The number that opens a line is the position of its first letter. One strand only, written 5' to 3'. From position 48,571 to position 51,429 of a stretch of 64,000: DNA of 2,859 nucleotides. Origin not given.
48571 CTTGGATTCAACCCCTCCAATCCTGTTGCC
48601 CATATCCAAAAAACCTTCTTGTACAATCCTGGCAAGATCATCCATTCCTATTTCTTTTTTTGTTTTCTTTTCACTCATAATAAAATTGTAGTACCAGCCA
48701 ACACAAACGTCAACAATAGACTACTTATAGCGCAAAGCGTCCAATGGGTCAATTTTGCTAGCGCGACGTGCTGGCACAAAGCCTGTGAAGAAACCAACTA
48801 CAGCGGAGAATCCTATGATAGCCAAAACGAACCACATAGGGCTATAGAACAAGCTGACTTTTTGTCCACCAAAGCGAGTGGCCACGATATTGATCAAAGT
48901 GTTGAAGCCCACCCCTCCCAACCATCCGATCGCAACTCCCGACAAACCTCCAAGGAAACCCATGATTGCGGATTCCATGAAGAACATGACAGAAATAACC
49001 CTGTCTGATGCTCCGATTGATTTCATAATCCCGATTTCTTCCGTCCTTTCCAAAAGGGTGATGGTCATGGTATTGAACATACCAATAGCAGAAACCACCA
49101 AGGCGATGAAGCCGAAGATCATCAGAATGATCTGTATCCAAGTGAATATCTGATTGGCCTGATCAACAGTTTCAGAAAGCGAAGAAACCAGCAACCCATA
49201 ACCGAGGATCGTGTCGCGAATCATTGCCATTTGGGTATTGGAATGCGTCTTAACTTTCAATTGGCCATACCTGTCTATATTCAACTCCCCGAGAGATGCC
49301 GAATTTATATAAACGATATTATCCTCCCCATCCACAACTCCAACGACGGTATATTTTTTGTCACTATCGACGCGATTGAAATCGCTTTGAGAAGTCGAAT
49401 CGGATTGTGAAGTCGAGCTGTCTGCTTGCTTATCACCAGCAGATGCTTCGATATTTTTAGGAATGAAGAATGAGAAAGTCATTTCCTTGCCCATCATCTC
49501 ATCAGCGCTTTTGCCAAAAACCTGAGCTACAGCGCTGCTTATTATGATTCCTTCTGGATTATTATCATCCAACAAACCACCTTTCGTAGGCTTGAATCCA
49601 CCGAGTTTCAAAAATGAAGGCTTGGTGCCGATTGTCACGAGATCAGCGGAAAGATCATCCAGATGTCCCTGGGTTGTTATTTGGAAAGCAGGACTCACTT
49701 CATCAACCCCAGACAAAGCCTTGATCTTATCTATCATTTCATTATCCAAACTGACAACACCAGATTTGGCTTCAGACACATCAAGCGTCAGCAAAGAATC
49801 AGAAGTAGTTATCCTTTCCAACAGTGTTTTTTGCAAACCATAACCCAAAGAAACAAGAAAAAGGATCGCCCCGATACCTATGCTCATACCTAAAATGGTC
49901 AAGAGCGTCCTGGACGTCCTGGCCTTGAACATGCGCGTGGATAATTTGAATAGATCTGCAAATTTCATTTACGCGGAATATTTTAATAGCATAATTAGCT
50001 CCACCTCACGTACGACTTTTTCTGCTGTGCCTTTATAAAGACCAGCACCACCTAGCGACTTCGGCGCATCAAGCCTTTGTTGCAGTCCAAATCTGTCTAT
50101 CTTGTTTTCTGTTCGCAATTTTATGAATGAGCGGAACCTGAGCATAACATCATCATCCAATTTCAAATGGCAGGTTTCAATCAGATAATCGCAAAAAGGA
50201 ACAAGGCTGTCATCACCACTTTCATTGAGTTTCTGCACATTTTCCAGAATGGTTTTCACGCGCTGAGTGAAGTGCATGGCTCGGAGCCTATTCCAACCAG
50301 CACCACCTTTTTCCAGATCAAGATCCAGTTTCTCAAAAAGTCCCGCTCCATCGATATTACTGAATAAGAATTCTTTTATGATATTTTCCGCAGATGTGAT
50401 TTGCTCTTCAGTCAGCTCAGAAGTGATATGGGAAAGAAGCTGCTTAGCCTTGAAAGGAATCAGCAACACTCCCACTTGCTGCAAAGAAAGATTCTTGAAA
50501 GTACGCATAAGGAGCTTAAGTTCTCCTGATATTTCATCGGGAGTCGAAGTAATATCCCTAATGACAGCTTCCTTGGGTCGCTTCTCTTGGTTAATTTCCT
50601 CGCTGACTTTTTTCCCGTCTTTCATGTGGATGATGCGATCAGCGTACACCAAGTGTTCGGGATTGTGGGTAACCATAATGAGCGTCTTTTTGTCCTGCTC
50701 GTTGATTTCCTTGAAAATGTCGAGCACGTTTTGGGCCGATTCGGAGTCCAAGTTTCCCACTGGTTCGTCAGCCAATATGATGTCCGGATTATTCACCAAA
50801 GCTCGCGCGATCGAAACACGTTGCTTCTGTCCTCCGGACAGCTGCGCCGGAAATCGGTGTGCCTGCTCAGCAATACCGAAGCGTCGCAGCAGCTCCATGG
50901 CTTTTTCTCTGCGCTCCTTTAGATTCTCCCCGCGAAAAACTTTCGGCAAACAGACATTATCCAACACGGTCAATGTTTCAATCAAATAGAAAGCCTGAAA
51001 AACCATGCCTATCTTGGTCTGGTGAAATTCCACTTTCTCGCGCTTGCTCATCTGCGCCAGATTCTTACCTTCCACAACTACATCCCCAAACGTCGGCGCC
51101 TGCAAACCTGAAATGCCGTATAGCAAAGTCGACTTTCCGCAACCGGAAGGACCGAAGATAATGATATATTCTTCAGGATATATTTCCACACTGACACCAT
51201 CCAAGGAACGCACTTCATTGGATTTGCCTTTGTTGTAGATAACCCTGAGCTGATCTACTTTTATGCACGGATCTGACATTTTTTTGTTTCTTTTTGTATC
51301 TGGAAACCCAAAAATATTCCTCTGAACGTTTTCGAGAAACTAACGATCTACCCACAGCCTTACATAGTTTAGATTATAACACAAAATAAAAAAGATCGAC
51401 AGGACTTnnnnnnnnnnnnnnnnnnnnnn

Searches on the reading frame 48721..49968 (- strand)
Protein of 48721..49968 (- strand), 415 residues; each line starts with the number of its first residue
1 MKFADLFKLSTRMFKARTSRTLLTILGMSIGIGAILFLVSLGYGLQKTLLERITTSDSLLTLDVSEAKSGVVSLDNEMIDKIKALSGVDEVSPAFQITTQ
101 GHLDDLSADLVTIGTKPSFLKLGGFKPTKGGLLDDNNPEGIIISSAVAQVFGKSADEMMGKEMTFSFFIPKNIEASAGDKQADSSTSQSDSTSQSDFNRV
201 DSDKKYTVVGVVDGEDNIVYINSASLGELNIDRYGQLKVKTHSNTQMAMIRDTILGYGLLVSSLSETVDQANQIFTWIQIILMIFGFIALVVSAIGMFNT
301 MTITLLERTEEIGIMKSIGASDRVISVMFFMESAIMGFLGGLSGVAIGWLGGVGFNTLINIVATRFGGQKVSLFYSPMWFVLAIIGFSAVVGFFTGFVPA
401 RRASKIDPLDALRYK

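Call 75: search_protein_families(library=pfam, proteins=[window:48721-49968:-], max_evalue=0.00001)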
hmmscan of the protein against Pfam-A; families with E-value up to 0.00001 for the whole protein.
window:48721-49968:- (415 aa): 2 families
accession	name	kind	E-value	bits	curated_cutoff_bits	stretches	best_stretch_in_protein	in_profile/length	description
PF12704.14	MacB_PCD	-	2.6e-20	74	27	1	21-254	1-204/207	MacB-like periplasmic core domain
PF02687.27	FtsX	-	2.1e-19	70.2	25.5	1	283-408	1-120/120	FtsX-like permease C-terminal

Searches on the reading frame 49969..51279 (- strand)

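Call 75: search_protein_families(library=pfam, proteins=[window:49969-51279:-], max_evalue=0.00001)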
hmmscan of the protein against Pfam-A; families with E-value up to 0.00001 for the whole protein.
window:49969-51279:- (436 aa): 2 families
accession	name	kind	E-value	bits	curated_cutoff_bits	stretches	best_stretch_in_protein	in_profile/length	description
PF00005.33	ABC_tran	-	1.8e-34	119.7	25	1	26-174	1-136/137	ABC transporter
PF02463.25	SMC_N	-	5.4e-07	29.7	40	1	22-221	9-213/220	RecF/RecN/SMC N terminal domain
